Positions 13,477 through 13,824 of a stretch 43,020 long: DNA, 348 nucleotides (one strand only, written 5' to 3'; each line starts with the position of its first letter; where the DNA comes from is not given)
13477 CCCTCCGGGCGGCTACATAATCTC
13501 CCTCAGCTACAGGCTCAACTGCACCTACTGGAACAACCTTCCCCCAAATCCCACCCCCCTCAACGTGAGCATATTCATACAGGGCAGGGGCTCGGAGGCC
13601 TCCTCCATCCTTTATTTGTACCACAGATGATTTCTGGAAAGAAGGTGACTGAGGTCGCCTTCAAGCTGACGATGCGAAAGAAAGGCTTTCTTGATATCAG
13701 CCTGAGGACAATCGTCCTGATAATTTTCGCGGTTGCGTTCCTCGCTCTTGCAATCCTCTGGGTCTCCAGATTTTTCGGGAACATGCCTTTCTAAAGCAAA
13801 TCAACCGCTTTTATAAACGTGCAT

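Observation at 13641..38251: Dispersed family of GC-rich hairpins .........-loop-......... with compensatory stem changes, at least 11 copies in 43 kb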

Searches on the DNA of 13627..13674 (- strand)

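Call 52: build_rna_model(alignment_id=A3, structure=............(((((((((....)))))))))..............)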
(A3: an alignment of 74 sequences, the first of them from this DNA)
Model R1 built from alignment A3 (74 sequences, 48 columns); structure: as given.
model positions 48; base pairs 9; branch points 0; effective number of sequences 74; information 0.968 bits per position. Calibrated on 0.2 Mb of random sequence (short: E-values are rough).
structure used (alignment columns):
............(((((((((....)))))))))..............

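Call 53: search_with_rna_model(model_id=R1, source=window, filters=off, max_evalue=10, show_alignments=0)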
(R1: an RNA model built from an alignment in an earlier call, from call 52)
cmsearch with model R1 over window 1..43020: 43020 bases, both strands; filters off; matches with E-value up to 10: 43.
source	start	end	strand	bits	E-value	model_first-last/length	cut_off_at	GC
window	38216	38263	-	51.6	3.9e-14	1-48/48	no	0.46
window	35686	35733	+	48.7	3.3e-13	1-48/48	no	0.54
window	25277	25324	-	44.9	5.5e-12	1-48/48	no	0.5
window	13627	13674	-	44.6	6.7e-12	1-48/48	no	0.48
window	26971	27017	-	43.2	2e-11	1-48/48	no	0.51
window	35630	35677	+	40.4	1.5e-10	1-48/48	no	0.6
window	25279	25326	+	38.2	7.8e-10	1-48/48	no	0.52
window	38218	38265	+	37.5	1.3e-09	1-48/48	no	0.46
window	35817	35864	+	36.9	2e-09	1-48/48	no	0.42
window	35684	35731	-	34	1.7e-08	1-48/48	no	0.56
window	26973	27019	+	31.7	9.1e-08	1-48/48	no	0.53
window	35825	35850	-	27.6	1.9e-06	13-38/48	no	0.5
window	37825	37853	+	25.9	6.6e-06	13-42/48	no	0.69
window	35642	35663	-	25.4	9.4e-06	13-34/48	no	0.68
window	35943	35990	+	23.5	3.8e-05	1-48/48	no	0.48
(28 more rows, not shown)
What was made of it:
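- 13627..13674 (-): Repeat unit with hairpin at 13641-13662. It has a G.T pair on the + strand and an A.C mismatch on the - strand at stem position 6. It lies 11 nt after the stop of the + strand gene 13235-13630, so the unit is antisense to the flanking genes. CM 44.6 bits on the - strand against 21.7 on the + strand (call 53).
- Checked: A covariance model built from 74 oriented copies, five of them from the window, finds 10 loci in the window at E<0.05 (call 53).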

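Call 59: search_rna_families(sources=[L136, L145, L148, L158, L159, L170, L173, L176, L190, L213, L224, L244, L251], threshold=evalue, max_evalue=0.01)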
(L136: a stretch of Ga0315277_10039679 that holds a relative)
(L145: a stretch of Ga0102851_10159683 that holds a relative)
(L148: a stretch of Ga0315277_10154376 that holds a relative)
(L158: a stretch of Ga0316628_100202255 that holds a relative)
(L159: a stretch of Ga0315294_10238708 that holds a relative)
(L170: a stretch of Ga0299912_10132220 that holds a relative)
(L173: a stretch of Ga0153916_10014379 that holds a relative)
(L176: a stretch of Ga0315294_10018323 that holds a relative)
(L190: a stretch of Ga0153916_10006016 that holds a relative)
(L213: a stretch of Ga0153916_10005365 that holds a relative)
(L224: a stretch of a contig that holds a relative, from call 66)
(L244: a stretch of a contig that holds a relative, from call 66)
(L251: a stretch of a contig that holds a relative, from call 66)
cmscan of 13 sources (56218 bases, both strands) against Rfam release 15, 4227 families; matches with E-value up to 0.01: 11.
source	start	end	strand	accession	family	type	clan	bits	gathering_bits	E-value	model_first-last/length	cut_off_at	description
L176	137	5096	-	RF02540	LSU_rRNA_archaea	Gene; rRNA;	CL00112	2252.4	50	0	1-2987/2987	no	Archaeal large subunit ribosomal RNA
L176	5930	7630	-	RF01959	SSU_rRNA_archaea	Gene; rRNA;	CL00111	631.2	50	3.9e-184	603-1478/1478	5'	Archaeal small subunit ribosomal RNA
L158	1289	1361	-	RF00005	tRNA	Gene; tRNA;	CL00001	71.4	29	1.1e-13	1-71/71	no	tRNA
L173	1900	1970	+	RF00005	tRNA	Gene; tRNA;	CL00001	68.5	29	7.2e-13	1-71/71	no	tRNA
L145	807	920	-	RF00001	5S_rRNA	Gene; rRNA;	CL00113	67.6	38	3.9e-12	1-120/120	no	5S ribosomal RNA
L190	8936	9010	+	RF00005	tRNA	Gene; tRNA;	CL00001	58.4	29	4.3e-10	1-71/71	no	tRNA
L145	999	1110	-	RF00005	tRNA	Gene; tRNA;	CL00001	58.3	29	4.6e-10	1-71/71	no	tRNA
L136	859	1006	+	RF00001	5S_rRNA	Gene; rRNA;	CL00113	54.6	38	1.1e-08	1-120/120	no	5S ribosomal RNA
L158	1288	1361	+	RF04354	Plastid-ycf2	Cis-reg;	-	34.7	65.7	0.0016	1-75/75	no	Plastid-ycf2 5UTR RNA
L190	8721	8788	-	RF00005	tRNA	Gene; tRNA;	CL00001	34.5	29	0.0016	1-71/71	no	tRNA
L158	1445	1515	+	RF00005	tRNA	Gene; tRNA;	CL00001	33.6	29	0.0028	1-71/71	no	tRNA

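Call 66: search_with_rna_model(model_id=R1, sources=[L126, L011, L136, L137, L138, L142, L145, L148, L149, L150, L155, L156, L157, L158, L159, L162, L164, L165, L168, L169, L170, L173, L174, L176, L178, L179, L185, L186, L189, L190, L193, L196, L198, L200, L202, L204, L205, L206, L207, L208, L209, L210, L213, L214, L218, L221, L223, L224, L227, L228, L230, L231, L240, L241, L244, L245, L249, L250, L251, L253, L254], max_evalue=0.001, make_alignment=true)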
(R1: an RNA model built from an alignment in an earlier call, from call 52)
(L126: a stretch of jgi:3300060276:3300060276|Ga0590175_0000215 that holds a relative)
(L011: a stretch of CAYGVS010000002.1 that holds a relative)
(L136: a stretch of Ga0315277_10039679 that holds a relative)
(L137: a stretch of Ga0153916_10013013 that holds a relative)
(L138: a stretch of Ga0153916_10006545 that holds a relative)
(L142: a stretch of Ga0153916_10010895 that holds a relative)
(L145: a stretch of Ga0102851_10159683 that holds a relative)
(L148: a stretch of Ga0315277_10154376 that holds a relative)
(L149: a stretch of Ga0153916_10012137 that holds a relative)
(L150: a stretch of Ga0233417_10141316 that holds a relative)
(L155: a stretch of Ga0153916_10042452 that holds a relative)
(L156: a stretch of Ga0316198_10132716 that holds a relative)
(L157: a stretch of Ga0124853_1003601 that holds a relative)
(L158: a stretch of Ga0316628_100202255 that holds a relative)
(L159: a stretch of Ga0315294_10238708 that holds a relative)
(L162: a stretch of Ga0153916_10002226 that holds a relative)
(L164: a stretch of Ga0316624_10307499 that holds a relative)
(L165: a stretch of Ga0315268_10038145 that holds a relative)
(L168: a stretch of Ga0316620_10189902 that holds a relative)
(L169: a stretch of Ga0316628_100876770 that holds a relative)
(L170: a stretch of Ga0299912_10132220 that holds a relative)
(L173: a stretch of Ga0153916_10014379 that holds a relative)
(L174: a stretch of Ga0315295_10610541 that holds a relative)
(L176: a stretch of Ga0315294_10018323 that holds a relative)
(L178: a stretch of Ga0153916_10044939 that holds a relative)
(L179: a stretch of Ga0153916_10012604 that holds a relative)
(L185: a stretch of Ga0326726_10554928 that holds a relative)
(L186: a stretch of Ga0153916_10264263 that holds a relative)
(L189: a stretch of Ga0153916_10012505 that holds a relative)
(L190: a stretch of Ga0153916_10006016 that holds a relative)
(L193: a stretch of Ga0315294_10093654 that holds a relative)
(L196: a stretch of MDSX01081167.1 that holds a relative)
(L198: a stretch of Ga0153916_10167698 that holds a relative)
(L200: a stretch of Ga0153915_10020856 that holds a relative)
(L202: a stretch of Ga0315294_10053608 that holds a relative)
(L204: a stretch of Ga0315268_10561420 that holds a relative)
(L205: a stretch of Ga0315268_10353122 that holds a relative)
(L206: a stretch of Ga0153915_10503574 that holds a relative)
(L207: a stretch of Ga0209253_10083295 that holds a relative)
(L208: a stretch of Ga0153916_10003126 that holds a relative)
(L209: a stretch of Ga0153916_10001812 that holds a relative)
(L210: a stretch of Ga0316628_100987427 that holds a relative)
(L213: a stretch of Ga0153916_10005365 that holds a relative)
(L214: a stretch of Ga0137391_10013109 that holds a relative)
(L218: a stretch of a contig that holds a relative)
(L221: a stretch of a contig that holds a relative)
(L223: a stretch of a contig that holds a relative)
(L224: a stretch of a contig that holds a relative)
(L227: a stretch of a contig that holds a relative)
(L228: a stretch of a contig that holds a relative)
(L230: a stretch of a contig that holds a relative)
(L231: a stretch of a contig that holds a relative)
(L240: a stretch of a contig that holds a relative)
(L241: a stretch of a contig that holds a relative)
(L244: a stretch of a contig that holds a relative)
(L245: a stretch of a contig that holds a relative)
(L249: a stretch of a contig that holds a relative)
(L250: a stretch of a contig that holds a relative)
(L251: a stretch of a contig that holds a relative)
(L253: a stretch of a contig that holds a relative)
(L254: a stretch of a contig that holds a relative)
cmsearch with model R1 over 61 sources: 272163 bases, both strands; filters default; matches with E-value up to 0.001: 221.
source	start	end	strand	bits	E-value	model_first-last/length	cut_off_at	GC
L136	2969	3016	+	58.8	1.2e-15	1-48/48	no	0.48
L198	735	782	-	56.6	6.2e-15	1-48/48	no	0.52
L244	349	396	-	56.5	6.9e-15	1-48/48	no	0.52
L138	921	968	+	55.9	1e-14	1-48/48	no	0.5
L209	166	213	+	55.4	1.5e-14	1-48/48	no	0.5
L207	2415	2462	-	54.4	3.3e-14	1-48/48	no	0.46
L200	3797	3844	-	54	4.4e-14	1-48/48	no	0.52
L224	75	122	-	53.7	5.2e-14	1-48/48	no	0.56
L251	2414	2461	+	53.7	5.4e-14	1-48/48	no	0.54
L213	9274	9321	+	53.3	7e-14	1-48/48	no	0.48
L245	127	174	+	53.2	7.5e-14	1-48/48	no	0.56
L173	2576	2622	+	53.1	8.1e-14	1-48/48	no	0.49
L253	1488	1535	+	53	8.8e-14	1-48/48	no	0.52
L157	1785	1832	-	52.4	1.4e-13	1-48/48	no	0.44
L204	1040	1087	+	51.9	2e-13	1-48/48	no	0.54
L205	219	266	+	51.9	2.1e-13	1-48/48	no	0.48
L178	2126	2173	+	51.8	2.2e-13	1-48/48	no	0.52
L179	2951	2998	-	51.6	2.4e-13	1-48/48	no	0.54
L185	180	227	+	51.2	3.4e-13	1-48/48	no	0.58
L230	744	791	+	50.8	4.4e-13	1-48/48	no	0.56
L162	13745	13792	+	50.8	4.5e-13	1-48/48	no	0.56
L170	496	543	-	50.4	6e-13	1-48/48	no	0.54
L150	480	526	+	50.4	6.1e-13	1-48/48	no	0.53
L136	2446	2492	+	50.2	6.8e-13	1-48/48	no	0.51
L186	254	300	+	50.2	7.2e-13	1-48/48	no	0.53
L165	1354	1401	-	50.1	7.6e-13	1-48/48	no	0.56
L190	5560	5607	-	50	8.2e-13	1-48/48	no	0.62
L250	1233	1279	+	49.9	8.8e-13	1-48/48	no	0.53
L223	795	842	-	49.7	9.8e-13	1-48/48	no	0.52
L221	6587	6633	-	49.7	1e-12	1-48/48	no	0.51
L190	8686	8733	-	49.5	1.2e-12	1-48/48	no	0.48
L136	567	614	-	49.3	1.4e-12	1-48/48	no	0.5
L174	271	318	+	49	1.7e-12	1-48/48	no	0.54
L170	720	767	-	48.7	2.1e-12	1-48/48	no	0.54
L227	769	816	-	48.4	2.5e-12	1-48/48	no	0.56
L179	621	667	-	48.3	2.8e-12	1-48/48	no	0.55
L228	557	604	+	48.3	2.8e-12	1-48/48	no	0.65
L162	4343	4390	-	48.2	3e-12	1-48/48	no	0.54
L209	269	315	+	48.2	3.1e-12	1-48/48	no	0.55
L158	1359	1406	-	48.1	3.2e-12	1-48/48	no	0.56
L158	1098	1145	+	48.1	3.3e-12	1-48/48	no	0.54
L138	8257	8304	-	48.1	3.4e-12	1-48/48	no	0.56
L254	853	900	-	48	3.4e-12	1-48/48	no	0.48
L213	2614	2661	+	47.3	5.8e-12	1-48/48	no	0.54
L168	191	237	+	47.3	6e-12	1-48/48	no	0.51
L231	1324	1371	-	47.2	6.2e-12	1-48/48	no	0.58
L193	1824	1871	+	46.8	8.3e-12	1-48/48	no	0.54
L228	196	243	-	46.5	1.1e-11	1-48/48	no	0.5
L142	237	284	+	46.2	1.3e-11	1-48/48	no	0.56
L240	1024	1071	+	45.6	2e-11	1-48/48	no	0.54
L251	2357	2404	+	45.6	2.1e-11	1-48/48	no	0.5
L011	2993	3040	-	45.5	2.1e-11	1-48/48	no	0.46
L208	569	615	+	45.5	2.2e-11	1-48/48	no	0.53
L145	954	1001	+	45.5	2.3e-11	1-48/48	no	0.56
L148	1027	1073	+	45.1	2.9e-11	1-48/48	no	0.62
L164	819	866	-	45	3.2e-11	1-48/48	no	0.69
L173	2782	2828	+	44.3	5.6e-11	1-48/48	no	0.55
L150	235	282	-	44.1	6.4e-11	1-48/48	no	0.56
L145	952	999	-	43.6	8.7e-11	1-48/48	no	0.52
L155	512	559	-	43.6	9.3e-11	1-48/48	no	0.48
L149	3636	3683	+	43.2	1.2e-10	1-48/48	no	0.58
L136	1816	1863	-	43.1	1.3e-10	1-48/48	no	0.44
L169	553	600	-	42.9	1.6e-10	1-48/48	no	0.54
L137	5917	5963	+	42.8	1.6e-10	1-48/48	no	0.51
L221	6737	6784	-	42.5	2e-10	1-48/48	no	0.44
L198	737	784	+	42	2.9e-10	1-48/48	no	0.52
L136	938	984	+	41.8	3.3e-10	1-48/48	no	0.53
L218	335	381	+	41.8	3.4e-10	1-48/48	no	0.55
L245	255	301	-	41.8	3.4e-10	1-48/48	no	0.53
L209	4360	4406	-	41.6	4e-10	1-48/48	no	0.6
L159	620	667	+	41.4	4.5e-10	1-48/48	no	0.52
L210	288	334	+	41.2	5.1e-10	1-48/48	no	0.57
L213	9272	9319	-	41.2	5.4e-10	1-48/48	no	0.5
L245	257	304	+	40.9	6.6e-10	1-48/48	no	0.52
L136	2967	3014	-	40.6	8.4e-10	1-48/48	no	0.44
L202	1396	1443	+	40.5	9.1e-10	1-48/48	no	0.54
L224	77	124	+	40.5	9.1e-10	1-48/48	no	0.54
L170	776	823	-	40.4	9.6e-10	1-48/48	no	0.6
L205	217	264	-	40.3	1e-09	1-48/48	no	0.5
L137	5915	5961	-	40.1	1.1e-09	1-48/48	no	0.55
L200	5005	5052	-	40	1.3e-09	1-48/48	no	0.44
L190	8890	8937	+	40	1.3e-09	1-48/48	no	0.56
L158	1096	1143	-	40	1.3e-09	1-48/48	no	0.54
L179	2953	3000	+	39.6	1.7e-09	1-48/48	no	0.54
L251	2746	2793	+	39.4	2e-09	1-48/48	no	0.48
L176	5318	5365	-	38.9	2.9e-09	1-48/48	no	0.5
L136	3442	3489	+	38.6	3.5e-09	1-48/48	no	0.6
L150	237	284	+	38.6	3.6e-09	1-48/48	no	0.52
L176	5320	5367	+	38.6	3.7e-09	1-48/48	no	0.52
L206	115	161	+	38.4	4e-09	1-48/48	no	0.64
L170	498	545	+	38.3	4.4e-09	1-48/48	no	0.52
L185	178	225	-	38.2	4.9e-09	1-48/48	no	0.56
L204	1038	1085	-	37.9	6e-09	1-48/48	no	0.54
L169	555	602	+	37.6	7.4e-09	1-48/48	no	0.56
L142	235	282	-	37.3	9.7e-09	1-48/48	no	0.56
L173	2675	2721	+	37.2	9.8e-09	1-48/48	no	0.49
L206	113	159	-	37.2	1e-08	1-48/48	no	0.64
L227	262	309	-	37.2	1e-08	1-48/48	no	0.5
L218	1064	1111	+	37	1.2e-08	1-48/48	no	0.56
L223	797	844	+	36.2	2.1e-08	1-48/48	no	0.54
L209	267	313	-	35.7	3e-08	1-48/48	no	0.57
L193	1823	1869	-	35.6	3.3e-08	1-48/48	no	0.53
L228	555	602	-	35.3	4.2e-08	1-48/48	no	0.65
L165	1919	1966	+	35.2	4.4e-08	1-48/48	no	0.58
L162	10487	10534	-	35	4.9e-08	1-48/48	no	0.42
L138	8259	8306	+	35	5e-08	1-48/48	no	0.56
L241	1011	1057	-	35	5.2e-08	1-48/48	no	0.47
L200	3799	3846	+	34.8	6e-08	1-48/48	no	0.56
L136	569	616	+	34.6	6.9e-08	1-48/48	no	0.48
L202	1394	1441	-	34.4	7.9e-08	1-48/48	no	0.56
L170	722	769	+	34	1e-07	1-48/48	no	0.56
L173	2780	2826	-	33.8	1.2e-07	1-48/48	no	0.55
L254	855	902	+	33.6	1.4e-07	1-48/48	no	0.48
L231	1326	1373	+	33.6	1.4e-07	1-48/48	no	0.58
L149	350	396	-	33.5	1.5e-07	1-48/48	no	0.6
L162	13743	13790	-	33.5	1.5e-07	1-48/48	no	0.56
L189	2592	2638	-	33.2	1.9e-07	1-48/48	no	0.57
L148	1025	1071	-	33.1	2.1e-07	1-48/48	no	0.6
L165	1467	1514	-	33.1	2.1e-07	1-48/48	no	0.5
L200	5007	5055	+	32.9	2.3e-07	1-48/48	no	0.41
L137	4807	4872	-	32.9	2.4e-07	1-48/48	no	0.42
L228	403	450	-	32.9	2.4e-07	1-48/48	no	0.48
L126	18879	18926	-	32.7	2.7e-07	1-48/48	no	0.5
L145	185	231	-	32.7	2.7e-07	1-48/48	no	0.62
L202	2105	2152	-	32.7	2.9e-07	1-48/48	no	0.52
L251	2300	2346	+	32.6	2.9e-07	1-48/48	no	0.64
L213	2669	2734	-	32.3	3.7e-07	1-48/48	no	0.47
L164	833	861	+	32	4.5e-07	13-41/48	no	0.59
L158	1361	1408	+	31.7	5.9e-07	1-48/48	no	0.52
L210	286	332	-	31.6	6e-07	1-48/48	no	0.57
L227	932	1023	+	31.6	6.2e-07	1-48/48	no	0.54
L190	8688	8735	+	31.6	6.4e-07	1-48/48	no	0.46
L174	269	316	-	31.5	6.7e-07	1-48/48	no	0.56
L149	352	398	+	31.2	8.2e-07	1-48/48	no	0.57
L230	748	789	-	31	9.5e-07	1-48/48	no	0.57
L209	164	211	-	31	1e-06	1-48/48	no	0.5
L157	1787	1834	+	30.6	1.3e-06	1-48/48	no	0.46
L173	2574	2620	-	30.4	1.5e-06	1-48/48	no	0.45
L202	365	412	+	30.2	1.8e-06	1-48/48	no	0.52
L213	2689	2736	+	29.7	2.6e-06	1-48/48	no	0.5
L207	2417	2457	+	29.5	2.9e-06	1-48/48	no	0.46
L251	2753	2779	-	29.5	3e-06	13-39/48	no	0.56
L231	1460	1506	-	29.3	3.3e-06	1-48/48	no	0.51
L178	2134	2159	-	29.3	3.5e-06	13-38/48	no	0.58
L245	127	172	-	29.1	3.8e-06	1-48/48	no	0.57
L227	276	301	+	29.1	4e-06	13-38/48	no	0.62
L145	187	233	+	29.1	4e-06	1-48/48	no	0.62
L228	405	448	+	29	4.1e-06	1-48/48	no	0.48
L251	2355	2402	-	29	4.2e-06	1-48/48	no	0.5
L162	10489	10536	+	28.9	4.4e-06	1-48/48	no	0.44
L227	930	1021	-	28.9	4.6e-06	1-48/48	no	0.54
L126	18893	18918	+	28.9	4.6e-06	13-38/48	no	0.58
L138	919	966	-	28.7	5.4e-06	1-48/48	no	0.48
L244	1185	1232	-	28.7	5.4e-06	1-48/48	no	0.52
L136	3450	3475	-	28.6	5.5e-06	13-38/48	no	0.62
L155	514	555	+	28.6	5.7e-06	1-48/48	no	0.45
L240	1027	1069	-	28.6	5.8e-06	1-48/48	no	0.53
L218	1062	1109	-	28.5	6e-06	1-48/48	no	0.56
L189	2606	2633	+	28.3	7e-06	13-41/48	no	0.61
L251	2412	2459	-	28.3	7.2e-06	1-48/48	no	0.56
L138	1720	1766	+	28.2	7.7e-06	1-48/48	no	0.62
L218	918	965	-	28.1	8.2e-06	1-48/48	no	0.46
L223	189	234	-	28.1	8.5e-06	1-48/48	no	0.41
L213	2624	2647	-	27.7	1.1e-05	13-36/48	no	0.54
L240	472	535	+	27.7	1.1e-05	1-48/48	no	0.53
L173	2972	2996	-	27.6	1.2e-05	13-38/48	no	0.56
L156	1160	1187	+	27.5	1.3e-05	13-41/48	no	0.71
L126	10981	11028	-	27.4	1.4e-05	1-48/48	no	0.44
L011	3007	3032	+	27.3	1.5e-05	13-38/48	no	0.58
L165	1931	1952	-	27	1.8e-05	13-34/48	no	0.59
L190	3408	3455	+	26.9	1.9e-05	1-48/48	no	0.48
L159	630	653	-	26.8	2.1e-05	13-36/48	no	0.54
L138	1728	1753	-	26.8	2.2e-05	13-38/48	no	0.65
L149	3638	3681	-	26.7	2.3e-05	1-48/48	no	0.57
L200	863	909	+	26.6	2.4e-05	1-48/48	no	0.53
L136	1595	1642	+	26.5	2.6e-05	1-48/48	no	0.44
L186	262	286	-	26.4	2.9e-05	13-38/48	no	0.64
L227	783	804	+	26.1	3.5e-05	13-34/48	no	0.64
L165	1368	1393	+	26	3.9e-05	13-38/48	no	0.58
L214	5228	5276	-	25.8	4.6e-05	1-48/48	no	0.53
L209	4374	4398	+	25.7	4.7e-05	13-38/48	no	0.64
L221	6601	6625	+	25.6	5.2e-05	13-38/48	no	0.64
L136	2454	2478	-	25.6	5.3e-05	13-38/48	no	0.6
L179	3847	3873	-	25.5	5.5e-05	13-39/48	no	0.56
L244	351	393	+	25.5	5.7e-05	1-48/48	no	0.51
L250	1235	1277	-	25.4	5.8e-05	1-48/48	no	0.56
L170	790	811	+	25.4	5.9e-05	13-34/48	no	0.68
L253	1495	1521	-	25.4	5.9e-05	13-39/48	no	0.59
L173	2964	3008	+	25.2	6.7e-05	1-48/48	no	0.51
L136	1830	1855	+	25.2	6.7e-05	13-38/48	no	0.54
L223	191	236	+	25.1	7.5e-05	1-48/48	no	0.43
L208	573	613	-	25.1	7.5e-05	1-48/48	no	0.54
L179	3927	3974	+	25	8.2e-05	1-48/48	no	0.42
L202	2107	2154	+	24.9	8.5e-05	1-48/48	no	0.5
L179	635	659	+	24.9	8.5e-05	13-38/48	no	0.6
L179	3840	3887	+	24.9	8.6e-05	1-48/48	no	0.54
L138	3324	3371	-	24.8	9.5e-05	1-48/48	no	0.52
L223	1472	1518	-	24.6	0.00011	1-48/48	no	0.47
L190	5574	5595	+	24.5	0.00012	13-34/48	no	0.64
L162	4357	4382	+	24.3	0.00013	13-38/48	no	0.58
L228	198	243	+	24.3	0.00014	1-48/48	no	0.48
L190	8888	8935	-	24.2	0.00014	1-48/48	no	0.54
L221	6883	6929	+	24.2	0.00014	1-48/48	no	0.4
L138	5183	5230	+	24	0.00016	1-48/48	no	0.56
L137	4809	4874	+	23.8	0.00019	1-48/48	no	0.42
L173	2678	2719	-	23.8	0.00019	1-48/48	no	0.5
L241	1025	1048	+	23.4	0.00026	13-37/48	no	0.58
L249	5422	5470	+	23.3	0.00027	1-48/48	no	0.57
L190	3411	3453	-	23.3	0.00028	1-48/48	no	0.49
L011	1540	1586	-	22.9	0.00038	1-48/48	no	0.36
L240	470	533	-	22.8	0.00041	1-48/48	no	0.52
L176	5257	5298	-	22.7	0.00044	1-48/48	no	0.45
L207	2225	2289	-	22.5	0.00051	1-48/48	no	0.4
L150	488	512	-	22.5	0.00052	13-38/48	no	0.72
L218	344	367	-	22.2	0.00061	13-37/48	no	0.62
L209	4282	4328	-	22.2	0.00065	1-48/48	no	0.47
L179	745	790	-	22.1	0.00068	1-48/48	no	0.61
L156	1160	1180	-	22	0.00071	13-34/48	no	0.71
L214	5230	5278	+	22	0.00073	1-48/48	no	0.53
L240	344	393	+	21.6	0.00095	1-48/48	no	0.58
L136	1596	1640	-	21.6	0.00097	1-48/48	no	0.44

Alignment A5: 150 matches aligned to the model, 96 columns, each read 5' to 3' on its own strand. Consensus structure (alignment columns), stored with it:
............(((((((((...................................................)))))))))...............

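Call 80: search_with_rna_model(model_id=R1, source=L377, filters=off, max_evalue=0.01)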
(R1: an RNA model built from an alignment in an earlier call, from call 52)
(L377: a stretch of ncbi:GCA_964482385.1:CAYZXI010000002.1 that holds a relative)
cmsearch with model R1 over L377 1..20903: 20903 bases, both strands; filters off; matches with E-value up to 0.01: 4.
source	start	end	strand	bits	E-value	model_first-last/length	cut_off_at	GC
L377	14544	14591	+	45.8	1.4e-12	1-48/48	no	0.52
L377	20704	20750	+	31.7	4.3e-08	1-48/48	no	0.47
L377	18798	18847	-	31.4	5.6e-08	1-48/48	no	0.52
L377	14542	14589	-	26.5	2.1e-06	1-48/48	no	0.52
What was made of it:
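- Three more copies lie in 10 kb of the same species beyond the window (call 80).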
